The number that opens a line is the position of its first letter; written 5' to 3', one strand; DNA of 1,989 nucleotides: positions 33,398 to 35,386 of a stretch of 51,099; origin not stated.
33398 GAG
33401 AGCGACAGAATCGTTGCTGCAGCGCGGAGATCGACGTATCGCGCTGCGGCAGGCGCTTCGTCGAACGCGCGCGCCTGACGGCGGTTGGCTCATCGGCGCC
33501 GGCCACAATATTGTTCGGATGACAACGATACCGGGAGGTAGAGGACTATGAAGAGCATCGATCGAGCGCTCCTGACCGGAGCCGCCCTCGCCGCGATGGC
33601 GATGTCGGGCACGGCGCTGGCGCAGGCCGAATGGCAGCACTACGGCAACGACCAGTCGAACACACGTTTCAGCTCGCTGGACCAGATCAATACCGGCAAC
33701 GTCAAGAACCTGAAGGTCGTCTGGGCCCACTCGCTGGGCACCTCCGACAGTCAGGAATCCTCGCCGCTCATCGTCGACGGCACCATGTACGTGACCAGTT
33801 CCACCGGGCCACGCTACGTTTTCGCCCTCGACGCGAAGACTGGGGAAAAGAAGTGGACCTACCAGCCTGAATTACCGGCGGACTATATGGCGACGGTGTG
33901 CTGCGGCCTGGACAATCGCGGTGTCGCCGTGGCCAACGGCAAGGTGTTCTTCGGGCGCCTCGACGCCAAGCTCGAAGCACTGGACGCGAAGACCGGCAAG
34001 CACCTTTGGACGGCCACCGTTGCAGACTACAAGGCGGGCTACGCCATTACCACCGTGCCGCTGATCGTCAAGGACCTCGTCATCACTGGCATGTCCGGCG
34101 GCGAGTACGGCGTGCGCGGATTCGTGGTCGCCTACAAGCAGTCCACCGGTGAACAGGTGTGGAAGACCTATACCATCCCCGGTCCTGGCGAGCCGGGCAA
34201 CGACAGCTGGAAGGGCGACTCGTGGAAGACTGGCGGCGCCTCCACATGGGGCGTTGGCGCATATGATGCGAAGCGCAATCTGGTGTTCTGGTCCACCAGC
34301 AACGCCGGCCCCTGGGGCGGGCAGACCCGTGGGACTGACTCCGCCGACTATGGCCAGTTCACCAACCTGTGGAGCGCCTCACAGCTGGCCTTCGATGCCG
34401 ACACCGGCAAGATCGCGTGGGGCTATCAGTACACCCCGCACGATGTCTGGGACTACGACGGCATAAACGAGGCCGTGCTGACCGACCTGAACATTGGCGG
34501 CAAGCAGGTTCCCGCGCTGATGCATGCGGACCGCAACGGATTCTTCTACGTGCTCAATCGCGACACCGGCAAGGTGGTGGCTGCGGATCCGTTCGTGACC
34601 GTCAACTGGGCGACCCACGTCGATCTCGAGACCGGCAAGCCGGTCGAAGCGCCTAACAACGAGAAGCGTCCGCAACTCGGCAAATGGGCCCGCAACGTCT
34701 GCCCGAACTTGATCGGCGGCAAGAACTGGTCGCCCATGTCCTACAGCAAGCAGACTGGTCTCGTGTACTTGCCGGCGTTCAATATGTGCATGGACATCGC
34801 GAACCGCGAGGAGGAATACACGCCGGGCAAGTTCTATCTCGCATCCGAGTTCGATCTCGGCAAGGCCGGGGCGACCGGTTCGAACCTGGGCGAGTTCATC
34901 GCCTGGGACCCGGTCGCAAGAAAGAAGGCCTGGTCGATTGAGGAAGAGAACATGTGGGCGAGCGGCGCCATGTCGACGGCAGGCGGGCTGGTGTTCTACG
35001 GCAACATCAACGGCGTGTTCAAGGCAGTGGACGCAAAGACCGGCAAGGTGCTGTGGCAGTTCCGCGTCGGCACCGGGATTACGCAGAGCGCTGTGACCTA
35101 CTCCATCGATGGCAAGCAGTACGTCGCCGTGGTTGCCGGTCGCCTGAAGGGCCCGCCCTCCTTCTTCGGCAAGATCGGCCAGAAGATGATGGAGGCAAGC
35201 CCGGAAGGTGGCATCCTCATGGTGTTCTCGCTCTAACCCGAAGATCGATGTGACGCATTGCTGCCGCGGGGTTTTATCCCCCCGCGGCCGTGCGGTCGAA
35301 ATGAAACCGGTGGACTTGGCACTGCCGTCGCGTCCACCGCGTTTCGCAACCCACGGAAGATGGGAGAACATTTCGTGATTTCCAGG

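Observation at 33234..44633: Remnants of one CPA2 antiporter gene bracket an ~11 kb, seven-gene block: a cargo insertion with no mobility genes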

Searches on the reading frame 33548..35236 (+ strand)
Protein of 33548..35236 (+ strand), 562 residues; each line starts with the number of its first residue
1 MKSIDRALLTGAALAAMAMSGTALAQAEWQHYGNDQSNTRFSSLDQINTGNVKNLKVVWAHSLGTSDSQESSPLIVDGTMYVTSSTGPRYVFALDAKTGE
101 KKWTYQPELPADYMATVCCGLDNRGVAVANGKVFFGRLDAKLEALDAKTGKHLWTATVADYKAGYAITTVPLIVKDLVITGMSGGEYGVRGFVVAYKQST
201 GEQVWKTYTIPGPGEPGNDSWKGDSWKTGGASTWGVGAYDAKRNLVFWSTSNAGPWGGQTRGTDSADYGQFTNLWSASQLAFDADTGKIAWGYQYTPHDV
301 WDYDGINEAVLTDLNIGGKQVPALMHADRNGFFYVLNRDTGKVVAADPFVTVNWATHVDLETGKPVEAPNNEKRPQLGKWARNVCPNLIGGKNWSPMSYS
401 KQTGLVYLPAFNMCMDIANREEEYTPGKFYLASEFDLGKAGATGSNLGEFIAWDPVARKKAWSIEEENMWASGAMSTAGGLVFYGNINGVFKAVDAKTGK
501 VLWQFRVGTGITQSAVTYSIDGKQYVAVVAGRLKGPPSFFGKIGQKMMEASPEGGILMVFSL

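Call 12: search_protein_families(library=pfam, proteins=[window:33548-35236:+], max_evalue=0.001)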
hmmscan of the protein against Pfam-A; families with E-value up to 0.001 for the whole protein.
window:33548-35236:+ (562 aa): 3 families
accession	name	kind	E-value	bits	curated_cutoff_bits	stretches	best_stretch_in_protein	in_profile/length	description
PF01011.28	PQQ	-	2.1e-81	274.8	26.7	2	29-344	1-335/595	Glucose/ethanol/alcohol dehydrogenase, beta-propeller domain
PF13360.13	PQQ_2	-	3.3e-20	73.2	27.6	2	57-207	15-144/233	Outer membrane protein assembly factor BamB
PF13570.13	Beta-prop_ACSF4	-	2.1e-13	50.8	133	2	46-207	30-171/329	Beta-alanine-activating enzyme, beta-propeller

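Call 42: find_homologous_proteins(query=window:33548-35233:+, max_evalue=1e-100)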
Query window:33548-35233:+ (562 aa): 6415 proteins with E <= 1e-100 among 8000 candidates; the best 120 are listed.
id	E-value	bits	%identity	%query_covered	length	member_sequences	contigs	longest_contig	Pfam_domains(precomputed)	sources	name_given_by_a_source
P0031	0.0e+0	1303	100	100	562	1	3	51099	PF01011.29,PF13360.14,PF13570.14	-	-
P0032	0.0e+0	1268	97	100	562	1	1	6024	PF01011.29,PF13360.14,PF13570.14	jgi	jgi:PQQ-dependent dehydrogenase (methanol/ethanol family)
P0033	0.0e+0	1236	94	100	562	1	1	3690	PF01011.29,PF13360.14,PF13570.14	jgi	jgi:alcohol dehydrogenase (cytochrome c)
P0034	0.0e+0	1236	93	100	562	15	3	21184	PF01011.29,PF13360.14,PF13570.14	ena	-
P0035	0.0e+0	1235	93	100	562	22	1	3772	PF01011.29,PF13360.14,PF13570.14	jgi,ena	-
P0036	0.0e+0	1228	93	100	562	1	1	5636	PF01011.29,PF13360.14,PF13570.14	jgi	jgi:alcohol dehydrogenase (cytochrome c)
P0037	0.0e+0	1142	87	96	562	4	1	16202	PF01011.29,PF13360.14,PF13570.14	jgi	jgi:PQQ-dependent dehydrogenase (methanol/ethanol family)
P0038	0.0e+0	1132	84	100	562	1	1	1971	PF01011.29,PF13360.14,PF13570.14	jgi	jgi:alcohol dehydrogenase (cytochrome c)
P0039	0.0e+0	1127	87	97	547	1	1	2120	PF01011.29,PF13360.14,PF13570.14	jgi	jgi:alcohol dehydrogenase (cytochrome c)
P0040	0.0e+0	1121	84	100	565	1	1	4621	PF01011.29,PF13360.14,PF13570.14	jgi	jgi:alcohol dehydrogenase (cytochrome c)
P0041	0.0e+0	1112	84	99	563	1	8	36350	PF01011.29,PF13360.14,PF13570.14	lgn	-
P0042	0.0e+0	1112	83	100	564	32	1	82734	PF01011.29,PF13360.14,PF13570.14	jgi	-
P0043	0.0e+0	1111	86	96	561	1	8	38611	PF01011.29,PF13360.14,PF13570.14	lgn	-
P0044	0.0e+0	1111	82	100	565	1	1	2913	PF01011.29,PF13360.14,PF13570.14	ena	-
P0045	0.0e+0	1109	81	100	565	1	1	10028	PF01011.29,PF13360.14,PF13570.14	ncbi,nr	ncbi:MAG: PQQ-dependent dehydrogenase, methanol/ethanol family [Betaproteobacteria bacterium]|nr:PQQ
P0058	0.0e+0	1087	82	100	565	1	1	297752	PF01011.29,PF13360.14,PF13570.14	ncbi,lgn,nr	ncbi:MAG: PQQ-dependent dehydrogenase, methanol/ethanol family [Betaproteobacteria bacterium]|nr:PQQ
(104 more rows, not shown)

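Call 43: find_encoding_contigs(protein=P0034, flank=10000, max_places=4)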
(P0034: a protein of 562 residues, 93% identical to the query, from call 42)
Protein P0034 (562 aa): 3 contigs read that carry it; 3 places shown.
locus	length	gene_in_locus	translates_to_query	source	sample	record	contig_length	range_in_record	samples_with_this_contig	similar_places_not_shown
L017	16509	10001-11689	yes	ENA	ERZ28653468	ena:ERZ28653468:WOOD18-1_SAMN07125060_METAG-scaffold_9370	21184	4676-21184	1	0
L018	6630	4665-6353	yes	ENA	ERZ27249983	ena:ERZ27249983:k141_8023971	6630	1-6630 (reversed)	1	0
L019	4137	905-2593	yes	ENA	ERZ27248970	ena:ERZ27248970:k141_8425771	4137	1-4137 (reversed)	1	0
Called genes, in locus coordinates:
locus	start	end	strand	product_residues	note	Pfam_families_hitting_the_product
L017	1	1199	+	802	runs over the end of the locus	PF06934:CTI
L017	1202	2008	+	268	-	PF08501:Shikimate_dh_N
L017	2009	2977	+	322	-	PF03060:NMO, PF01070:FMN_dh (weak)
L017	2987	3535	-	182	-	PF13442:Cytochrome_CBB3 (faint), PF00034:Cytochrom_C (weak)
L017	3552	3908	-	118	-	PF02311:AraC_binding, PF07883:Cupin_2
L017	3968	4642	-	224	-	PF04337:DUF480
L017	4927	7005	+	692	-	PF17152:CHASE8, PF00672:HAMP (weak), PF00990:GGDEF, PF00563:EAL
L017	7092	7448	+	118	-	PF00027:cNMP_binding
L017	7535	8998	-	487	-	PF07969:Amidohydro_3, PF01979:Amidohydro_1 (weak)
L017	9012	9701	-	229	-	PF03737:RraA-like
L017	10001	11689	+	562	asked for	PF01011:PQQ, PF13570:Beta-prop_ACSF4 (faint), PF13360:PQQ_2, PF01011:PQQ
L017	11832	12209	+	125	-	PF13442:Cytochrome_CBB3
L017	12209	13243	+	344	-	PF03480:DctP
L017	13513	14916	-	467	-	PF00884:Sulfatase, PF16347:SGSH_C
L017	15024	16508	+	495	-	?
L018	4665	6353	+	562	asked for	PF01011:PQQ, PF13570:Beta-prop_ACSF4 (faint), PF13360:PQQ_2, PF01011:PQQ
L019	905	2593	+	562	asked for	PF01011:PQQ, PF13570:Beta-prop_ACSF4 (faint), PF13360:PQQ_2, PF01011:PQQ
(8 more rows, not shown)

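Call 44: find_encoding_contigs(protein=P0032, flank=10000, max_places=3)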
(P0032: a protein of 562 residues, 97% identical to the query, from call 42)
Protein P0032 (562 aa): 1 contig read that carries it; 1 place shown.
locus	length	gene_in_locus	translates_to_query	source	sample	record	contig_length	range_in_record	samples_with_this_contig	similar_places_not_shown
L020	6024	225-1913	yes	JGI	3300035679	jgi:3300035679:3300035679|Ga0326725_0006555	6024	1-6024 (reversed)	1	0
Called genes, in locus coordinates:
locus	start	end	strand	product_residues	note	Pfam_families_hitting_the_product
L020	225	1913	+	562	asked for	PF01011:PQQ, PF13360:PQQ_2, PF13570:Beta-prop_ACSF4 (weak), PF01011:PQQ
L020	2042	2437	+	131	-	PF13442:Cytochrome_CBB3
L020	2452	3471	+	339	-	PF03480:DctP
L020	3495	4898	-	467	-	PF00884:Sulfatase, PF16347:SGSH_C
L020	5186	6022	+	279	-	?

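Call 45: find_encoding_contigs(protein=P0037, flank=10000, max_places=3)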
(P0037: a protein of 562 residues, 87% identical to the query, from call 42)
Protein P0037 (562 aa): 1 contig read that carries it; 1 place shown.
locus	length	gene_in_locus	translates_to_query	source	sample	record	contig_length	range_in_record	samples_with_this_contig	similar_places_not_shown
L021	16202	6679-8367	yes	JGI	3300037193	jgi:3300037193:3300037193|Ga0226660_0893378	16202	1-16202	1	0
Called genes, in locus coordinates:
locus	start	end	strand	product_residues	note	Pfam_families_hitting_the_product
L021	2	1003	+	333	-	?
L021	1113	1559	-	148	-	PF01668:SmpB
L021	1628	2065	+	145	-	PF10604:Polyketide_cyc2, PF03364:Polyketide_cyc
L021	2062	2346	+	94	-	PF03658:Ub-RnfH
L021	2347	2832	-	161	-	-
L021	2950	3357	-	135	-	-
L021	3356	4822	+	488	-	PF00478:IMPDH, PF00571:CBS, PF03060:NMO (weak), PF01070:FMN_dh (weak), PF00977:His_biosynth (faint)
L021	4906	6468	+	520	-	PF00117:GATase, PF07722:Peptidase_C26, PF02540:NAD_synthase, PF00958:GMP_synt_C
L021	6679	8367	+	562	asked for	PF01011:PQQ, PF13360:PQQ_2, PF13570:Beta-prop_ACSF4 (faint), PF01011:PQQ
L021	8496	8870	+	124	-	PF13442:Cytochrome_CBB3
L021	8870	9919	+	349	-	PF03480:DctP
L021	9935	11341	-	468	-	PF00884:Sulfatase, PF16347:SGSH_C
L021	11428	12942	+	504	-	-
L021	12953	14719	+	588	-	-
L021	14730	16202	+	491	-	?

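Call 48: find_encoding_contigs(protein=P0043, flank=10000, max_places=3)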
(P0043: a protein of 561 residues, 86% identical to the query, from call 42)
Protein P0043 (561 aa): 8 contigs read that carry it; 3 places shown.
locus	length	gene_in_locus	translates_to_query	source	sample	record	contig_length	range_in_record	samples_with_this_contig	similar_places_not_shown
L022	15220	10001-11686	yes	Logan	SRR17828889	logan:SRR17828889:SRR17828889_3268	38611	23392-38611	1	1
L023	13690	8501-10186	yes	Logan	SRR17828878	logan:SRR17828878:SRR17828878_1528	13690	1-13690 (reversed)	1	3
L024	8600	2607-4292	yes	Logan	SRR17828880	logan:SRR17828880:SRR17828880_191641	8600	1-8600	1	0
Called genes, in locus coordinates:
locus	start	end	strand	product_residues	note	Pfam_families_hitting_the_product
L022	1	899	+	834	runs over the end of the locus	PF08447:PAS_3, PF00989:PAS, PF08448:PAS_4, PF13188:PAS_8 (weak), PF13426:PAS_9, PF24820:Diguanyl_cycl_sensor (weak), PF07730:HisKA_3, PF02518:HATPase_c, +1 more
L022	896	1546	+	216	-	PF00072:Response_reg, PF00196:GerE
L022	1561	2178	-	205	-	PF02630:SCO1-SenC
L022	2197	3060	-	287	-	PF03781:FGE-sulfatase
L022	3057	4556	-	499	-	PF07731:Cu-oxidase_2 (faint), PF07732:Cu-oxidase_3, PF00034:Cytochrom_C, PF13442:Cytochrome_CBB3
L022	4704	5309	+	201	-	-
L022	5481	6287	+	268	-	PF00027:cNMP_binding, PF13545:HTH_Crp_2, PF00325:Crp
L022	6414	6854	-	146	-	PF00011:HSP20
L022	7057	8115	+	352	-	PF08240:ADH_N, PF16912:Glu_dehyd_C (weak), PF00107:ADH_zinc_N, PF13602:ADH_zinc_N_2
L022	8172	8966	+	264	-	PF05721:PhyH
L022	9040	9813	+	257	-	PF00106:adh_short, PF08659:KR, PF13561:adh_short_C2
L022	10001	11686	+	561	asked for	PF01011:PQQ, PF13360:PQQ_2, PF13570:Beta-prop_ACSF4 (faint), PF01011:PQQ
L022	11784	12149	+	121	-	PF13442:Cytochrome_CBB3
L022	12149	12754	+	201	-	-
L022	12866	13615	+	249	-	PF02777:Sod_Fe_C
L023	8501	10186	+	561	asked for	PF01011:PQQ, PF13360:PQQ_2, PF13570:Beta-prop_ACSF4 (faint), PF01011:PQQ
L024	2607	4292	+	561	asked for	PF01011:PQQ, PF13360:PQQ_2, PF13570:Beta-prop_ACSF4 (faint), PF01011:PQQ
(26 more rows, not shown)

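Call 49: find_encoding_contigs(protein=P0058, flank=10000, max_places=2)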
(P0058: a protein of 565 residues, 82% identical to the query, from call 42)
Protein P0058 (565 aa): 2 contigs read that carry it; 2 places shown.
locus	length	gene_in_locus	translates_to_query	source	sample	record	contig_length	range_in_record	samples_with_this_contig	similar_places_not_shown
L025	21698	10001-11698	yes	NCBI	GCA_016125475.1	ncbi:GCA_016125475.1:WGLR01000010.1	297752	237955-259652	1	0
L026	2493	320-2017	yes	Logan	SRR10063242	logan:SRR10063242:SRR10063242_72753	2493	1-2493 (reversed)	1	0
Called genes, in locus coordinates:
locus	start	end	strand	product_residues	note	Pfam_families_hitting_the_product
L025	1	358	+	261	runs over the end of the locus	PF00378:ECH_1, PF16113:ECH_2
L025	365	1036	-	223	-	PF03737:RraA-like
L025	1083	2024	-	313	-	PF08450:SGL, PF01436:NHL (faint)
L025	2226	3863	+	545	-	PF08378:NERD (faint), PF13245:AAA_19 (weak), PF13538:UvrD_C_2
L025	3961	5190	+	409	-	PF25917:BSH_RND, PF25876:HH_MFP_RND, PF25944:Beta-barrel_RND, PF25954:Beta-barrel_RND_2 (faint), PF25967:RND-MFP_C, PF25989:YknX_C (weak)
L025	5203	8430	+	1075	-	PF00873:ACR_tran, PF02355:SecD_SecF_C (faint), PF03176:MMPL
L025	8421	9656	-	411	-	PF00083:Sugar_tr, PF07690:MFS_1, PF00083:Sugar_tr, PF07690:MFS_1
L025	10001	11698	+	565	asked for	PF01011:PQQ, PF13360:PQQ_2, PF13570:Beta-prop_ACSF4 (weak), PF01011:PQQ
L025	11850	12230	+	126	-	PF13442:Cytochrome_CBB3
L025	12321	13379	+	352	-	PF03480:DctP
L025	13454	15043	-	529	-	PF00884:Sulfatase, PF16347:SGSH_C (faint)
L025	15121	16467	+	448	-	-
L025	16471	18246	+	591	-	-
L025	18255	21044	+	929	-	PF05762:VWA_CoxE (faint), PF09967:DUF2201 (faint), PF00092:VWA, PF13519:VWA_2, PF13768:VWA_3 (weak), PF07090:GATase1_like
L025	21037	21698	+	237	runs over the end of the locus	PF00702:Hydrolase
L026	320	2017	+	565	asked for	PF01011:PQQ, PF13360:PQQ_2, PF13570:Beta-prop_ACSF4 (weak), PF01011:PQQ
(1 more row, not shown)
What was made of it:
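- The seven-gene cluster keeps the same first and last gene in at least four unrelated contexts (calls 43, 45, 49).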

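Call 54: search_protein_families(library=ncbifam, proteins=[window:33548-35236:+], max_evalue=0.001)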
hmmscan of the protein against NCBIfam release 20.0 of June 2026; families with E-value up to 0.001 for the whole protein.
window:33548-35236:+ (562 aa): 8 families
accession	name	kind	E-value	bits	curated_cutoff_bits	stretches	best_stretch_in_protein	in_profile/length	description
TIGR03075.1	PQQ_enz_alc_DH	subfamily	3.2e-192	639.9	480.05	1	20-531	12-527/530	PQQ-dependent dehydrogenase, methanol/ethanol family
TIGR04528.1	acido_non_PQQ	subfamily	1.2e-112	377.2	650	1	26-531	3-485/493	acido-empty-quinoprotein group A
TIGR03074.1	PQQ_membr_DH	subfamily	1e-59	202.2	832.65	2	19-346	147-503/783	membrane-bound PQQ-dependent dehydrogenase, glucose/quinate/shikimate family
TIGR03300.1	assembly_YfgL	equivalog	2.6e-22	79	285.2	2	15-207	4-171/377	outer membrane protein assembly factor BamB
NF008351.0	PRK11138.1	equivalog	4.6e-22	78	423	2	16-207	14-186/394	outer membrane protein assembly factor BamB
NF053615.1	SerThrKinAfsKStmc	equivalog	2.6e-09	36.3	1300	1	67-207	564-690/809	protein serine/threonine kinase AfsK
NF041516.1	PA2928_fam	subfamily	3e-06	26.8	70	0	81-155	61-126/376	PA2928 family protein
NF050114.1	Rv3212_fam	equivalog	0.00075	18.8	150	0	5-108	5-100/393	Rv3212 family protein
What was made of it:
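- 33548..35236 (+): PQQ-dependent alcohol/methanol dehydrogenase, XoxF-like (WDYDG motif). TIGR03075, 640 bits (call 54).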
